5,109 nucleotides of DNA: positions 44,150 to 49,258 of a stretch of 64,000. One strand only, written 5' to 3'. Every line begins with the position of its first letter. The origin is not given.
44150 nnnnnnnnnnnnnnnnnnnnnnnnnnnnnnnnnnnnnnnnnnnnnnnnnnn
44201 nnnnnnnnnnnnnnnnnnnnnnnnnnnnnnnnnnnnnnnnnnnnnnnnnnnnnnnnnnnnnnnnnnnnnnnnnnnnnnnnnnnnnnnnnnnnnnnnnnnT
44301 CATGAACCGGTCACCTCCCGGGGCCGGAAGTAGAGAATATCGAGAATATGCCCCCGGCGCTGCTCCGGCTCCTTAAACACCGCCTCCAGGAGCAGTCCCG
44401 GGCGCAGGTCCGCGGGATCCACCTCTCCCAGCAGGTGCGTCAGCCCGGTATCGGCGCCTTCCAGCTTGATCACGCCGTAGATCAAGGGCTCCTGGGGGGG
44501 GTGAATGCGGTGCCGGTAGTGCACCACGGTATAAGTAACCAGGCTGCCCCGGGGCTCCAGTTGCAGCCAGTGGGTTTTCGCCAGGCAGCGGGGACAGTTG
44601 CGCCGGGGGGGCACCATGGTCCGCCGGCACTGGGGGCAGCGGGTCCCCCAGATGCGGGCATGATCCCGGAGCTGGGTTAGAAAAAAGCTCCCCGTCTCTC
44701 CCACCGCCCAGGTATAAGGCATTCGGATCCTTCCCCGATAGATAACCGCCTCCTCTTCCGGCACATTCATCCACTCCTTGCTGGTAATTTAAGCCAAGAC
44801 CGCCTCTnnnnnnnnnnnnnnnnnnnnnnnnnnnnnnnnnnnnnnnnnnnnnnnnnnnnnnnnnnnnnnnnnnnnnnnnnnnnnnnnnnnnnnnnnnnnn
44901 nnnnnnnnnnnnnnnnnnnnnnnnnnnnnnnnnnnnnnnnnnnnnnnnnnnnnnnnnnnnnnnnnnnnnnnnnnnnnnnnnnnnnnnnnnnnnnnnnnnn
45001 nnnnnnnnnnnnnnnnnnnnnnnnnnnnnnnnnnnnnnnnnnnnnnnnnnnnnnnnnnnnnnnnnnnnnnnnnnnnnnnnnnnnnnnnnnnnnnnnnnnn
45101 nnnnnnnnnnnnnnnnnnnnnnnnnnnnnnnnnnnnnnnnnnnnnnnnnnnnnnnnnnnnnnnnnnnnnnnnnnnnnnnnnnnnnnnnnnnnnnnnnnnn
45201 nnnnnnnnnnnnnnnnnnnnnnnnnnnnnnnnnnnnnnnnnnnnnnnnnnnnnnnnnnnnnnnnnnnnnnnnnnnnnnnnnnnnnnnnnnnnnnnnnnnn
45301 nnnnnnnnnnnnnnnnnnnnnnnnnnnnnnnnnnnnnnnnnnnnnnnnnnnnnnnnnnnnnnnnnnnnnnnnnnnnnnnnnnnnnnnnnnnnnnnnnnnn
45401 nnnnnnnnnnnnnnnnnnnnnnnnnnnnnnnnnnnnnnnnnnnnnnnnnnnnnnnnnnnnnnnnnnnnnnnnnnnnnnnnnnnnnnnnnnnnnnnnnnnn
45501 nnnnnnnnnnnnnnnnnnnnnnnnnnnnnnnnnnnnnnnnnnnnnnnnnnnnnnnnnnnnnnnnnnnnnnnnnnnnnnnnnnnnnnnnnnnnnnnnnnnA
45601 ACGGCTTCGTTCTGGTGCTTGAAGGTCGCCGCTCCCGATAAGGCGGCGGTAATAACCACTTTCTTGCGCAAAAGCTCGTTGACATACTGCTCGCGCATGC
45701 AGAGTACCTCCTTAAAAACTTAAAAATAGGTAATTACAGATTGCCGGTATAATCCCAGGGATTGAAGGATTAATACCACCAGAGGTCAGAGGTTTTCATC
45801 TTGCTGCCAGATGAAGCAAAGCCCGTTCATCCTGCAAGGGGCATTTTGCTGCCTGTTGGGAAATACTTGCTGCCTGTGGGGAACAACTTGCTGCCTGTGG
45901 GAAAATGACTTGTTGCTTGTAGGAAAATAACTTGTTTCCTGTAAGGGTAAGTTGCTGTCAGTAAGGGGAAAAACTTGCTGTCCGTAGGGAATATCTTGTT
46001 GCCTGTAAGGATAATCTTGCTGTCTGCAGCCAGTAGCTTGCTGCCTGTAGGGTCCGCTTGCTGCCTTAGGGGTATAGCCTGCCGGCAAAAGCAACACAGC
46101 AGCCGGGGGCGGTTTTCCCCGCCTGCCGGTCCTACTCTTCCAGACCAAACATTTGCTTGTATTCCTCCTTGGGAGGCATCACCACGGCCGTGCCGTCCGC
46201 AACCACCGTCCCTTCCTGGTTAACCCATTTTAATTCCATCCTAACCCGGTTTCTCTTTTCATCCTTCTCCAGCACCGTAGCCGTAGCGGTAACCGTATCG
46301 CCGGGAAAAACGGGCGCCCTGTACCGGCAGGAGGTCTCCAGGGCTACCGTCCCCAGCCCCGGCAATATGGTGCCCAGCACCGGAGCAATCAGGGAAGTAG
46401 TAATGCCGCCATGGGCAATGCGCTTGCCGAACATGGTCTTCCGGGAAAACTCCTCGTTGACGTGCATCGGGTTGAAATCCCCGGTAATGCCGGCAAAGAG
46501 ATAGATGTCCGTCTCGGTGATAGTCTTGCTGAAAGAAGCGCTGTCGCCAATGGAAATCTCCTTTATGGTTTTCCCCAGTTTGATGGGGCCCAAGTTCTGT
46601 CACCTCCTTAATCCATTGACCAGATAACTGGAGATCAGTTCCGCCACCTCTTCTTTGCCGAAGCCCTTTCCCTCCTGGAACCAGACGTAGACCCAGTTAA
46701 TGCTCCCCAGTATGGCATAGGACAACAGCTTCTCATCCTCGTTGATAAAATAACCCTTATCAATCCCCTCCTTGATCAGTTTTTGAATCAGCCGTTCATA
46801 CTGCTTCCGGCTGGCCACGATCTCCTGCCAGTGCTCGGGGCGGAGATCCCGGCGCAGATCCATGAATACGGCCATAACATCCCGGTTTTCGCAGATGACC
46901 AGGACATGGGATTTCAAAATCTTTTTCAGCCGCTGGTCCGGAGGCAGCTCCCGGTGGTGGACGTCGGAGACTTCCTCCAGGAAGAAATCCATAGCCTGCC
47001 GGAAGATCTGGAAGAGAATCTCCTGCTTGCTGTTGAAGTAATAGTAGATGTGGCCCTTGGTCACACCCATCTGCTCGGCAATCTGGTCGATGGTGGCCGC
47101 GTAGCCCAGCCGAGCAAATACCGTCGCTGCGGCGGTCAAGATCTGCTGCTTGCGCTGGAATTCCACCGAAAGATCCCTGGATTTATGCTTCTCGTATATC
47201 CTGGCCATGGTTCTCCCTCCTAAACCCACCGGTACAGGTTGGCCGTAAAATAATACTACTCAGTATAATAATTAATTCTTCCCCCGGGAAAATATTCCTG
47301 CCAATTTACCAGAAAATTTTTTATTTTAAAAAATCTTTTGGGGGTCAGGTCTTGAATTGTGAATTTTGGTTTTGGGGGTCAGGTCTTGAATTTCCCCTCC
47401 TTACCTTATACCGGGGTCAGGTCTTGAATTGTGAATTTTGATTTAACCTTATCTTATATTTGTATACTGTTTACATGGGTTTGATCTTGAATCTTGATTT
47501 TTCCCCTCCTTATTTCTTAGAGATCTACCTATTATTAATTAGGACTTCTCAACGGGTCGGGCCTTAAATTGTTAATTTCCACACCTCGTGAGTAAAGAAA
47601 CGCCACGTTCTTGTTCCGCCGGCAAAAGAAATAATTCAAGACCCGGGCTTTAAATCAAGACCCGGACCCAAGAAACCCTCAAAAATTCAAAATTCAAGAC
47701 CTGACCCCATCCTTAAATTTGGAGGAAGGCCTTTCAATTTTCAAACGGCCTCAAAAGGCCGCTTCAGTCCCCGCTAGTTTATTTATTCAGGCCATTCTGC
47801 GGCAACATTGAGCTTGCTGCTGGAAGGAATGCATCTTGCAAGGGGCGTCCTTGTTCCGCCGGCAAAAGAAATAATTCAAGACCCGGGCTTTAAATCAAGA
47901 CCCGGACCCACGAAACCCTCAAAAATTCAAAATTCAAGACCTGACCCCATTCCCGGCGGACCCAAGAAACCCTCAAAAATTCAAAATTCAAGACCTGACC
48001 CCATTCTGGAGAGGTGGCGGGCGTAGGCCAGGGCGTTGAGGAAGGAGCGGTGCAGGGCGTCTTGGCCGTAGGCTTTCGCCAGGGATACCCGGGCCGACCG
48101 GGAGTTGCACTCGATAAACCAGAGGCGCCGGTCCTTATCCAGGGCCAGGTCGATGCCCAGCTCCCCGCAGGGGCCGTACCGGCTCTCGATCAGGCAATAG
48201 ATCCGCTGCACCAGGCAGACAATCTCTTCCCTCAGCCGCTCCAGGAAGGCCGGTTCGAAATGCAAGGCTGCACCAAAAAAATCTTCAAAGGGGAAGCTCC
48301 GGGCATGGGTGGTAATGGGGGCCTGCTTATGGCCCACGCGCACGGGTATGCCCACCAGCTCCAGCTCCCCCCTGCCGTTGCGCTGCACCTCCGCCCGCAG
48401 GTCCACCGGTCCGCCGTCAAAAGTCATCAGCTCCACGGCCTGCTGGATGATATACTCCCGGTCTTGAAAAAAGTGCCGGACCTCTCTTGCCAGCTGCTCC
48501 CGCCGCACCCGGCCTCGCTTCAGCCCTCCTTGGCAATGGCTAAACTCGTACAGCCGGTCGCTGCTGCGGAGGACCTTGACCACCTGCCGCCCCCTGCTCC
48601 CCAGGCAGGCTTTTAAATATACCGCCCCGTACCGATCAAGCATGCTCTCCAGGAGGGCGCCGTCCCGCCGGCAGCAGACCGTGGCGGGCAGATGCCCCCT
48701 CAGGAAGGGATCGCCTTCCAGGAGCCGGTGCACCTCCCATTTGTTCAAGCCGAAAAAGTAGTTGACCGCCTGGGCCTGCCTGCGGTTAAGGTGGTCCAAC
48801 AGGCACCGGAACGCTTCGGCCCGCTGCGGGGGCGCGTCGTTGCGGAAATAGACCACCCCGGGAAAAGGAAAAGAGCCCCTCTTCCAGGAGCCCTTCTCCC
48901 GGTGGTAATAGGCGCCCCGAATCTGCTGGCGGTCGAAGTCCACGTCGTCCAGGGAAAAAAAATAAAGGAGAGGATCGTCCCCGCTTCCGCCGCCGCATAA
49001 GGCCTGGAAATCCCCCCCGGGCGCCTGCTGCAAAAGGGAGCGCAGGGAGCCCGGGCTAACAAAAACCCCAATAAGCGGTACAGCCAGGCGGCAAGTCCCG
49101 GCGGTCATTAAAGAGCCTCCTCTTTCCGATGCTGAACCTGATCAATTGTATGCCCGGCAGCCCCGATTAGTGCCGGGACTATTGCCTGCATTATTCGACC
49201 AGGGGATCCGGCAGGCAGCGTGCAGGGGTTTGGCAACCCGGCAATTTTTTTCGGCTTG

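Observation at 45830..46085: Spacer-less tandem array of ~11 copies of a 21-22 nt repeat inside the TetR-linked beta-oxidation-like operon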

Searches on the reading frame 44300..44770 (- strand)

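Call 9: search_protein_families(library=pfam, proteins=[window:44300-44770:-])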
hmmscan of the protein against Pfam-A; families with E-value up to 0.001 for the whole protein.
window:44300-44770:- (156 aa): 2 families
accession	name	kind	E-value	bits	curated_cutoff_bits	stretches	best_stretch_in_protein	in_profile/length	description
PF01796.24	OB_ChsH2_C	-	6.9e-11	42.4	27.1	1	68-133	1-65/65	ChsH2, C-terminal OB-fold domain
PF12172.15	zf-ChsH2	-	5.5e-06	26.5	23.2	1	36-65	5-34/37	ChsH2, rubredoxin-like zinc ribbon domain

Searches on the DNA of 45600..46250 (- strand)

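Call 47: search_dna_similar(query=window:45699-46131:-, collection=plasmids, mode=distant, max_evalue=0.01, max_rows=10)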
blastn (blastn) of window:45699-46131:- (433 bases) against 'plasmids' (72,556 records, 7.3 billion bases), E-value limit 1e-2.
No match.
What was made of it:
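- Closest known: Plasmid iterons and partition-site repeat arrays. Different: There is no rep or par gene and no plasmid similarity (call 47).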

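Call 48: search_dna_similar(query=window:45699-46131:-, collection=phages, mode=distant, max_evalue=0.01, max_rows=10)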
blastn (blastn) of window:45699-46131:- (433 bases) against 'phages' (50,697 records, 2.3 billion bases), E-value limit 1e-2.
No match.
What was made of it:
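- no plasmid or phage similarity (calls 47, 48);
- Tried and rejected: Plasmid or phage origin. blastn found no match (calls 47, 48).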

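Call 49: search_rna_families(source=window, start=45600, end=46250, threshold=evalue, max_evalue=10)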
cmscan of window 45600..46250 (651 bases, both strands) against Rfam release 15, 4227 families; matches with E-value up to 10: 5.
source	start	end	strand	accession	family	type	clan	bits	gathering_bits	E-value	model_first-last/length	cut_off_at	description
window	45747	45768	-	RF01338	CRISPR-DR25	Gene; CRISPR;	CL00014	19.3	36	0.5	1-25/25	no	CRISPR RNA direct repeat element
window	46004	46066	-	RF02202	UCA1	Gene; lncRNA;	-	17.6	80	0.094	1-75/75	no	Urothelial cancer associated 1 conserved region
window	46082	46106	+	RF02372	PyrC_leader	Cis-reg; leader;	-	16.9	50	7.8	13-37/50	no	PyrC leader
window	46108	46134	-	RF02975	DUF3800-XI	Gene; sRNA;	-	12.1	37.8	5.5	1-48/48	no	DUF3800-XI RNA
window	46102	46220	-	RF00166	PrrB_RsmZ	Gene; sRNA;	CL00106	11.7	44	3.6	1-133/133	no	PrrB/RsmZ RNA family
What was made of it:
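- On CRISPR array: The only hit is sub-threshold (CRISPR-DR25, 19.3 bits against 36) and lies outside the array at 45747-45768 (call 49).
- Closest known: Protein-titrating RNAs with repeated single-stranded motifs. Different: There are no GGA-in-loop motifs, no separate promoter and terminator, and the Rfam PrrB_RsmZ hit is far below threshold (call 49).
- No known RNA motif matches: GGA occurs in only 3 of 12 units, and the Rfam PrrB_RsmZ hit scores 11.7 bits against a threshold of 44 (call 49).
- Tried and rejected: I treated it as coincidence because the permissive Rfam search gave no SSU hit (call 49).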

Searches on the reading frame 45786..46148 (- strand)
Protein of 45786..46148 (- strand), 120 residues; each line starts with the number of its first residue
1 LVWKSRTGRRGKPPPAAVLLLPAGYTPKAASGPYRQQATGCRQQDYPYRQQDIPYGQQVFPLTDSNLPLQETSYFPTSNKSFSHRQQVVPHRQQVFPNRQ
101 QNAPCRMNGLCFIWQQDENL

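Call 9: search_protein_families(library=pfam, proteins=[window:45786-46148:-])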
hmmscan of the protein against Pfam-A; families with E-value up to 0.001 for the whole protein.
window:45786-46148:- (120 aa): 0 families

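Call 63: find_homologous_proteins(query=window:45786-46148:-, max_evalue=0.001)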
Query window:45786-46148:-: 13 candidates shared short words with the query, none scored E <= 0.001.

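Call 75: find_homologous_proteins(query=window:45827-46135:-, max_evalue=0.01)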
Query window:45827-46135:-: 3 candidates shared short words with the query, none scored E <= 0.01.

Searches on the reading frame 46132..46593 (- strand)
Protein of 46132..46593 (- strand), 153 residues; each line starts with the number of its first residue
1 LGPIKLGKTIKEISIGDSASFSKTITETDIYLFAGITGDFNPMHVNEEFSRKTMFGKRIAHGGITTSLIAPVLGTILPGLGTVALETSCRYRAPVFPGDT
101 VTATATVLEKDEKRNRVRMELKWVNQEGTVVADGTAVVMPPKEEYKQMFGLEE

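Call 9: search_protein_families(library=pfam, proteins=[window:46132-46593:-])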
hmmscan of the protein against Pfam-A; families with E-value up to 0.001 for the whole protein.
window:46132-46593:- (153 aa): 6 families
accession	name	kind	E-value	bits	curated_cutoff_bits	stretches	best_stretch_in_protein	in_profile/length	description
PF01575.25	MaoC_dehydratas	-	3.6e-25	88.4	27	1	22-121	15-115/123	MaoC like domain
PF13452.11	FAS1_DH_region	-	3.3e-08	34.2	22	1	19-133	8-131/132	FAS1-like, dehydratase domain region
PF03061.28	4HBT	-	4.7e-06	27.3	20.6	1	79-120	28-69/79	Thioesterase superfamily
PF13279.12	4HBT_2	-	8.2e-06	26.7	25.5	1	79-138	43-101/122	Thioesterase-like superfamily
PF22636.2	FlK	-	0.00021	21.8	27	1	78-135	40-94/103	Fluoroacetyl-CoA-specific thioesterase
PF13622.12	4HBT_3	-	0.00093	19.8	24.3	0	56-138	9-82/83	Acyl-CoA thioesterase N-terminal domain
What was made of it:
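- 46132..46593 (-): MaoC-type dehydratase gene, immediately upstream of the array. call 9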

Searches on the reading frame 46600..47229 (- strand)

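Call 9: search_protein_families(library=pfam, proteins=[window:46600-47229:-])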
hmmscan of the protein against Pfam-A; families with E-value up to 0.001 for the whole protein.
window:46600-47229:- (209 aa): 3 families
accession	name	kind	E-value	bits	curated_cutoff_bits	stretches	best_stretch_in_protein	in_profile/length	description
PF17932.6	TetR_C_24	-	5.3e-29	101.2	26.4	1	95-207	2-114/114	Tetracyclin repressor-like, C-terminal domain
PF00440.29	TetR_N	-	2.5e-14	53.2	24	1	30-74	1-46/47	Bacterial regulatory proteins, tetR family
PF08359.16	TetR_C_4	-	1.3e-07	32.2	21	1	76-205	1-132/133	YsiA-like protein, C-terminal region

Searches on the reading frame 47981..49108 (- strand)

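Call 9: search_protein_families(library=pfam, proteins=[window:47981-49108:-])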
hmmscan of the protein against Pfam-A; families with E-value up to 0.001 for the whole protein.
window:47981-49108:- (375 aa): 1 family
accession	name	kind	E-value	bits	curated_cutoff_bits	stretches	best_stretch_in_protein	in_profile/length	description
PF14398.11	ATPgrasp_YheCD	-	2.1e-61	207.8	26.8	1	114-366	4-255/255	YheC/D like ATP-grasp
